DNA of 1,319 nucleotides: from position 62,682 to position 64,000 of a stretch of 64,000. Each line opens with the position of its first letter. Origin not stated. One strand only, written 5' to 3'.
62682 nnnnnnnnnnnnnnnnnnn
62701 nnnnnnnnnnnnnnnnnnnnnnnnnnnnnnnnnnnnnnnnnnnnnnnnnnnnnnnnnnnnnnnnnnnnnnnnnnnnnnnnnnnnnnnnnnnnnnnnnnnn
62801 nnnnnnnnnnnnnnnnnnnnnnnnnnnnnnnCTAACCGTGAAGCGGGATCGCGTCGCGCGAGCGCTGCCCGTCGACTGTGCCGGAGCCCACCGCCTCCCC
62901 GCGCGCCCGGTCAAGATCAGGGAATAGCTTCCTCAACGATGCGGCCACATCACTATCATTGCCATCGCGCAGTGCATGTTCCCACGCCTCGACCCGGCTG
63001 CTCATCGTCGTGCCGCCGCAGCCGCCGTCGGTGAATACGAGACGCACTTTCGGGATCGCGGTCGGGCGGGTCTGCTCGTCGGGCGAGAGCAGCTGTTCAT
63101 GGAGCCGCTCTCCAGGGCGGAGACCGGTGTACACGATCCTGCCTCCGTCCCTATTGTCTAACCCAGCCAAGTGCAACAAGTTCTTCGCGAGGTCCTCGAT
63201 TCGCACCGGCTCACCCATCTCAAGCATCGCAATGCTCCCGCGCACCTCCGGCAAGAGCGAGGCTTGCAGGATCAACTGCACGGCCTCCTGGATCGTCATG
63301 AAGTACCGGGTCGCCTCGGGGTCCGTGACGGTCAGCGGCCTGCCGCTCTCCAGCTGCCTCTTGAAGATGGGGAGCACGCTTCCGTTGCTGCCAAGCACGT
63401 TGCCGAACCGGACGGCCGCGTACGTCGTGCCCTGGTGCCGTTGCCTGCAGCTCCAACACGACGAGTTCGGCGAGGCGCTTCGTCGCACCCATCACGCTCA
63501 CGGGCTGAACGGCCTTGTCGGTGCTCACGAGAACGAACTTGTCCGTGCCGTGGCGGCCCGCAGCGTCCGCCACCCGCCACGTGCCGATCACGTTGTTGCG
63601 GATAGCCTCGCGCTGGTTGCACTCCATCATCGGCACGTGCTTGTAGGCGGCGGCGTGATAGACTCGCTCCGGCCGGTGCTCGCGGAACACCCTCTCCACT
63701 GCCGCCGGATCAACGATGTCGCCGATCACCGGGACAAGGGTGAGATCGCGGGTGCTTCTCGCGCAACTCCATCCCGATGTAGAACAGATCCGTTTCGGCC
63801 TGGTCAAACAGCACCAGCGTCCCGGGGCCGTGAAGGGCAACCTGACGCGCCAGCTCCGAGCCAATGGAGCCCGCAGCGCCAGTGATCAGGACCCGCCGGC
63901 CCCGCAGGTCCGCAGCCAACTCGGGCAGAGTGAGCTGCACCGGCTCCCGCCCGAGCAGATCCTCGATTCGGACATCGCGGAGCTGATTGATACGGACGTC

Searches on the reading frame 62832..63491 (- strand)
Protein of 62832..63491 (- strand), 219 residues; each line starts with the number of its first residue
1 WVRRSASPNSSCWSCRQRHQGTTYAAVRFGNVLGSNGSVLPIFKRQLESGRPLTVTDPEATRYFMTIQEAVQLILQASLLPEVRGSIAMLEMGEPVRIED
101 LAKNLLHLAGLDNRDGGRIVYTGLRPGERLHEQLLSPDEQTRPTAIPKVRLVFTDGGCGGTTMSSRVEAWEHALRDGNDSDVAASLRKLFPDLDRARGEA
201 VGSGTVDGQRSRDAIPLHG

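Call 33: search_protein_families(library=pfam, proteins=[window:62832-63491:-], max_evalue=0.01)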
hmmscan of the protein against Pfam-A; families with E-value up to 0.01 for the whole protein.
window:62832-63491:- (219 aa): 1 family
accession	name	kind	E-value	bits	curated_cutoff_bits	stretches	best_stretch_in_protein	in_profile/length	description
PF02719.21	Polysacc_synt_2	-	2.2e-46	158.8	20.2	1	16-149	155-288/293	Polysaccharide biosynthesis protein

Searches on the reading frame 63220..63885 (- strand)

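Call 33: search_protein_families(library=pfam, proteins=[window:63220-63885:-], max_evalue=0.01)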
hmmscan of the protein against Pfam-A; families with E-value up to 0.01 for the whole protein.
window:63220-63885:- (221 aa): 6 families
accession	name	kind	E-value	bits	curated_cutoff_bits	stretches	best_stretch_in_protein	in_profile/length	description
PF02719.21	Polysacc_synt_2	-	7.6e-38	130.8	20.2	1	47-150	53-156/293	Polysaccharide biosynthesis protein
PF01370.27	Epimerase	-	5.9e-14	52.5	20.9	1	51-127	44-120/240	NAD dependent epimerase/dehydratase family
PF04321.23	RmlD_sub_bind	-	2.8e-12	46.8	27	1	54-124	34-103/287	RmlD substrate binding domain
PF16363.11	GDP_Man_Dehyd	-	3.6e-11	43.5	27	1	53-124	57-131/332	GDP-mannose 4,6 dehydratase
PF01073.25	3Beta_HSD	-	0.0002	20.9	22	1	52-128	49-122/280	3-beta hydroxysteroid dehydrogenase/isomerase family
PF13460.12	NAD_binding_10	-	0.0073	16.6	27.2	0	49-128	40-104/184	NAD(P)H-binding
